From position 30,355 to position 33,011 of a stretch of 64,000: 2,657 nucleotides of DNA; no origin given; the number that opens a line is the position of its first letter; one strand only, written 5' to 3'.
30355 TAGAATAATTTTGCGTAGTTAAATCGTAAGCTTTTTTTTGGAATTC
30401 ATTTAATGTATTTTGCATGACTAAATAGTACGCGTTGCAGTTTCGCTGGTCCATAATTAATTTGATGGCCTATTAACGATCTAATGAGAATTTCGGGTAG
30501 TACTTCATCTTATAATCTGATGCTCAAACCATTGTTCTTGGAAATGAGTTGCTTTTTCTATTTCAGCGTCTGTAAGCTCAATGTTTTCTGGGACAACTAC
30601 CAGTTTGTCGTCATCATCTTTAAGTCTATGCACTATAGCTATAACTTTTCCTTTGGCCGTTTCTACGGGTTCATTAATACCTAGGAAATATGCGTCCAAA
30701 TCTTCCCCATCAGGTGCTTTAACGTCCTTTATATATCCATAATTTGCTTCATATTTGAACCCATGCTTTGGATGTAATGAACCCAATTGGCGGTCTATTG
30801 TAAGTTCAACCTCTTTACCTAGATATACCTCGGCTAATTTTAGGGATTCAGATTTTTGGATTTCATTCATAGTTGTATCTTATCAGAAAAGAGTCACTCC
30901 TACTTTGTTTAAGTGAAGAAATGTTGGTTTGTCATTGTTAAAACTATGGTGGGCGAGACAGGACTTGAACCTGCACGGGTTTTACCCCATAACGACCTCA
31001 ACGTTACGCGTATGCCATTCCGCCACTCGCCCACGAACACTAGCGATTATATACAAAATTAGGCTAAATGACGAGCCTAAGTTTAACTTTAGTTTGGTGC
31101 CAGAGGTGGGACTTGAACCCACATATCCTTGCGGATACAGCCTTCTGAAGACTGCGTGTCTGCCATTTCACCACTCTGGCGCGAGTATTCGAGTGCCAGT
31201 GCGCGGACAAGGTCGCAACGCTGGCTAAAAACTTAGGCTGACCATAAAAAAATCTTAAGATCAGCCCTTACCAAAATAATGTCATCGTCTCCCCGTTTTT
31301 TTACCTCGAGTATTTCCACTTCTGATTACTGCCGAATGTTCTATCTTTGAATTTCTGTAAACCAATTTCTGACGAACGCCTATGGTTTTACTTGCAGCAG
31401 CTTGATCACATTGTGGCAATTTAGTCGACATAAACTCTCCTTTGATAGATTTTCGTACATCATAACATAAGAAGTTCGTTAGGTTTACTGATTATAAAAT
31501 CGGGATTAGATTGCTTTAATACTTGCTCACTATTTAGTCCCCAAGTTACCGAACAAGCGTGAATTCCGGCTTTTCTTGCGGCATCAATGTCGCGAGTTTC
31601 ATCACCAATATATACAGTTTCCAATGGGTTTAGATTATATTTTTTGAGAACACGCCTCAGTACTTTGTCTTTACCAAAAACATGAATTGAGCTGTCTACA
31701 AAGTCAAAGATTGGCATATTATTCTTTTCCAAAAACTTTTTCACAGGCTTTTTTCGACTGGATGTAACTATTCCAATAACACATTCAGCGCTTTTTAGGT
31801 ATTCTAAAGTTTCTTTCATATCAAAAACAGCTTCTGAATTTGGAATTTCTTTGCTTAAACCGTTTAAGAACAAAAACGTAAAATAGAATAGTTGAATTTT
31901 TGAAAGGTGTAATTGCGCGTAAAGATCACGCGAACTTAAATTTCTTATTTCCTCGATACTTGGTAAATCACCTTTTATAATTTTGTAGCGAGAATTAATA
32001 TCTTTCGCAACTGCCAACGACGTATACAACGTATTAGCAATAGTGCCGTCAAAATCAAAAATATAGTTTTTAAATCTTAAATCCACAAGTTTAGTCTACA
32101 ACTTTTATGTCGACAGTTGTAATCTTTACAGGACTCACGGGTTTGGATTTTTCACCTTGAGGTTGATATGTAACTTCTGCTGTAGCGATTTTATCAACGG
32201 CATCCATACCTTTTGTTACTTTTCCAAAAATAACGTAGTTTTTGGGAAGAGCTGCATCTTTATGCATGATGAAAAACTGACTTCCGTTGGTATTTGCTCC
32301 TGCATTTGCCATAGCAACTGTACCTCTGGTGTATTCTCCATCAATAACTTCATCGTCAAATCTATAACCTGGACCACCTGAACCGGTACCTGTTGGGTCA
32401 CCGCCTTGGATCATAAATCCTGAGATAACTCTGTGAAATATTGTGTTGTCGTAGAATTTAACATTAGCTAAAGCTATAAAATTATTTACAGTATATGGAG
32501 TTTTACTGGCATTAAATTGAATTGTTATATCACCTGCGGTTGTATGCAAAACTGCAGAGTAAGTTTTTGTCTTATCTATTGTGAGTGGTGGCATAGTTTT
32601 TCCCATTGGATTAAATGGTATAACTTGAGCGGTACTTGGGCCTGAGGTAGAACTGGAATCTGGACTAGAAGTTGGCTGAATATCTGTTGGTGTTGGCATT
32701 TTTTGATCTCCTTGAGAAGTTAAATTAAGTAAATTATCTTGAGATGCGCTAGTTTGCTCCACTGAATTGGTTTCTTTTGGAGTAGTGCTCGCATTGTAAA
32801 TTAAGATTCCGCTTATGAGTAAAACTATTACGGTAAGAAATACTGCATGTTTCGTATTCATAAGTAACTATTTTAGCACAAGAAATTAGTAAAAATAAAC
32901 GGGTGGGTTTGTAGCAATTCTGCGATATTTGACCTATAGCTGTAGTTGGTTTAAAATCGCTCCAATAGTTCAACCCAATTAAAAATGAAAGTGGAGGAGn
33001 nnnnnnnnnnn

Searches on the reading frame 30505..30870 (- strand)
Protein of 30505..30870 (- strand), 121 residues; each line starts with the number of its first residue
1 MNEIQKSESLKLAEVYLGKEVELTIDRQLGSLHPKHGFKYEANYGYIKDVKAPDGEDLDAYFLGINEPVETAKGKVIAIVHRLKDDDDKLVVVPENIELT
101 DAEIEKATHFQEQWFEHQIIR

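Call 11: search_protein_families(library=pfam, proteins=[window:30505-30870:-])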
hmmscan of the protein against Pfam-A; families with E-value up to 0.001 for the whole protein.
window:30505-30870:- (121 aa): 1 family
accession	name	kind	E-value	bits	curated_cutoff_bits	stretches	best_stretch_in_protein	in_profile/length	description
PF00719.24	Pyrophosphatase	-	5.6e-07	29.9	23.5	1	28-114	18-111/153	Inorganic pyrophosphatase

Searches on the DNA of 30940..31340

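Call 39: search_rna_families(source=window, start=30940, end=31340, threshold=evalue, max_evalue=10)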
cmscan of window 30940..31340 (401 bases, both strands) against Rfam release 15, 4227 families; matches with E-value up to 10: 6.
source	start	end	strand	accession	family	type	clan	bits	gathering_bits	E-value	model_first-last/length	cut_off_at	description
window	31098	31180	-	RF00005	tRNA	Gene; tRNA;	CL00001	52.6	29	1.2e-10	1-71/71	no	tRNA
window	30950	31032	-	RF00005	tRNA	Gene; tRNA;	CL00001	52.2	29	1.5e-10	1-71/71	no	tRNA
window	31098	31181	-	RF02924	skipping-rope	Gene; sRNA;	-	21.7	36.7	0.011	1-80/80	no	skipping-rope RNA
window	31097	31180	+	RF04354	Plastid-ycf2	Cis-reg;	-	19.3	65.7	0.19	1-75/75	no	Plastid-ycf2 5UTR RNA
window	31099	31180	-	RF01684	mascRNA-menRNA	Gene;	-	17.6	42.5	0.56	1-56/56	no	MALAT1-associated small cytoplasmic RNA/MEN beta RNA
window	31095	31155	-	RF00233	Tymo_tRNA-like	Cis-reg;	-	11.5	40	7.1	1-84/84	no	Tymovirus/Pomovirus/Furovirus tRNA-like 3' UTR element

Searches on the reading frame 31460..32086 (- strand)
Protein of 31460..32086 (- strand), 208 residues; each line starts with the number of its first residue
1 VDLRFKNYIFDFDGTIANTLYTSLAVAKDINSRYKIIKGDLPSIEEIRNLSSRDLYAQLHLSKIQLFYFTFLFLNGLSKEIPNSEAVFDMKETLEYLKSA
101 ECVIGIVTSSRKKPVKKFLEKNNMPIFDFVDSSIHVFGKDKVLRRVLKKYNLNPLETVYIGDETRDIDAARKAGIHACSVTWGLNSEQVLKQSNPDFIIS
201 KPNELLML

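Call 11: search_protein_families(library=pfam, proteins=[window:31460-32086:-])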
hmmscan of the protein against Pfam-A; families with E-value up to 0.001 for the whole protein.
window:31460-32086:- (208 aa): 4 families
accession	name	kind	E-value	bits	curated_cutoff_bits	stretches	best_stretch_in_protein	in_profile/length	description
PF13419.12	HAD_2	-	4.4e-31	108.8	23.8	1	8-179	1-177/178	Haloacid dehalogenase-like hydrolase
PF00702.32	Hydrolase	-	1.1e-14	55.7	26.4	1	6-174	2-191/191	haloacid dehalogenase-like hydrolase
PF13242.12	Hydrolase_like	-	1.4e-09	38.2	22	1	142-200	9-70/75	HAD-hyrolase-like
PF12710.13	HAD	-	2e-05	25.6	27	1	9-171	2-189/189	haloacid dehalogenase-like hydrolase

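Call 31: find_homologous_proteins(query=window:31460-32086:-, max_evalue=1e-30)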
Query window:31460-32086:- (208 aa): 409 proteins with E <= 1e-30 among 1652 candidates; the best 120 are listed.
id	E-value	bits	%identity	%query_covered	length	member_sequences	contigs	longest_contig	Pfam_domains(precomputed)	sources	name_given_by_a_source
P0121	1.6e-131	454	100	100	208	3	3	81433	PF13419.13,PF00702.33,PF13242.13,PF12710.14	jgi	-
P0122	1.3e-60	222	50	97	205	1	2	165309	PF13419.13,PF00702.33,PF13242.13,PF12710.14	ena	-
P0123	1.1e-46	177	43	96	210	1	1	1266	PF13419.13,PF00702.33,PF08282.19,PF13242.13,PF12710.14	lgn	-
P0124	2.5e-43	166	44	98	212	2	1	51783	PF13419.13,PF00702.33,PF13242.13,PF12710.14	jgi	jgi:HAD superfamily hydrolase (TIGR01509 family)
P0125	3.2e-43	166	41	99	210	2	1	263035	PF13419.13,PF00702.33,PF08282.19,PF13242.13,PF12710.14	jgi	jgi:phosphoglycolate phosphatase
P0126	3.4e-43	166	41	99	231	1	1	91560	PF13419.13,PF00702.33,PF08282.19,PF13242.13,PF12710.14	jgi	jgi:HAD superfamily hydrolase (TIGR01509 family)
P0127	9.1e-43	164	40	99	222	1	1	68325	PF13419.13,PF00702.33,PF08282.19,PF13242.13,PF12710.14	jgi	jgi:phosphoglycolate phosphatase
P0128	2.5e-42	163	41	95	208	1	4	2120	PF13419.13,PF13344.13,PF00702.33,PF08282.19,PF13242.13,PF12710.14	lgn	-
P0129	2.8e-41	159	41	96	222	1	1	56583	PF13419.13,PF00702.33,PF08282.19,PF13242.13,PF12710.14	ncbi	-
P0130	2.8e-41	159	41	98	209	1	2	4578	PF13419.13,PF00702.33,PF13242.13,PF12710.14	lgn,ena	-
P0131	2.1e-40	157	41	97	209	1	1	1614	PF13419.13,PF00702.33,PF08282.19,PF13242.13,PF12710.14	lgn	-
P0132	6.9e-40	155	39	98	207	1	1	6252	PF13419.13,PF00702.33,PF13242.13,PF12710.14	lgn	-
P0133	1.2e-39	154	43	97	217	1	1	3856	PF13419.13,PF00702.33,PF13242.13,PF12710.14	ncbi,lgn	-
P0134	1.2e-39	154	44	99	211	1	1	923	PF13419.13,PF00702.33,PF08282.19,PF13242.13,PF12710.14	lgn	-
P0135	1.4e-39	154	42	96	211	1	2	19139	PF13419.13,PF00702.33,PF13242.13,PF12710.14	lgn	-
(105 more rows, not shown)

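Call 32: find_encoding_contigs(protein=P0124, flank=10000, max_places=1)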
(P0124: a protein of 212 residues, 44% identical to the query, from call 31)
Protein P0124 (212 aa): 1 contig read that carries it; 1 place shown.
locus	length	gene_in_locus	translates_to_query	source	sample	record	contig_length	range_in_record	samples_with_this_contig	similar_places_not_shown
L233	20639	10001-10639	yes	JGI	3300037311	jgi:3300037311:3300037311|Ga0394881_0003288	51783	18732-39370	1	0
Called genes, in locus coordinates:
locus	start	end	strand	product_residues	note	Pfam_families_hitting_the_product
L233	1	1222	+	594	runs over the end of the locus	PF01522:Polysacc_deac_1, PF09992:NAGPA (weak)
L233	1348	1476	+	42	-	-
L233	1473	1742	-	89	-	PF03795:YCII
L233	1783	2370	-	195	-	PF05685:Uma2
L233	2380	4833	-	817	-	PF01588:tRNA_bind, PF03483:B3_4, PF03484:B5, PF17759:tRNA_synthFbeta, PF03147:FDX-ACB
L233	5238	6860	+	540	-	PF00069:Pkinase, PF07714:PK_Tyr_Ser-Thr, PF03109:ABC1 (faint), PF13576:Pentapeptide_3 (faint), PF13599:Pentapeptide_4, PF00805:Pentapeptide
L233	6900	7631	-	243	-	PF01738:DLH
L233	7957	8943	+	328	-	PF00392:GntR, PF13545:HTH_Crp_2 (weak)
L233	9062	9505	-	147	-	PF14105:DUF4278 (weak)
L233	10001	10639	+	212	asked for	PF00702:Hydrolase, PF12710:HAD, PF13419:HAD_2, PF13242:Hydrolase_like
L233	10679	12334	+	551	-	PF00005:ABC_tran, PF13191:AAA_16 (faint), PF00485:PRK (faint), PF07728:AAA_5 (faint), PF13304:AAA_21 (faint), PF13401:AAA_22 (faint), PF08352:oligo_HPY (faint), PF00005:ABC_tran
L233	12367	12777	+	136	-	-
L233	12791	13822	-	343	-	PF00248:Aldo_ket_red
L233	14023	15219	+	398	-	PF00004:AAA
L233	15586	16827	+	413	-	PF00089:Trypsin, PF10459:Peptidase_S46 (faint), PF13365:Trypsin_2, PF00595:PDZ, PF13180:PDZ_2, PF17820:PDZ_6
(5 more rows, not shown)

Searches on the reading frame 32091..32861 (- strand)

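Call 11: search_protein_families(library=pfam, proteins=[window:32091-32861:-])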
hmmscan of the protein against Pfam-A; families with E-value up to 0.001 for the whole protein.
window:32091-32861:- (256 aa): 1 family
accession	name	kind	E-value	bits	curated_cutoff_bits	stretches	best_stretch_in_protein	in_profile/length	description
PF00160.26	Pro_isomerase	-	3.8e-42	144.6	21.7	1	105-250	4-157/159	Cyclophilin type peptidyl-prolyl cis-trans isomerase/CLD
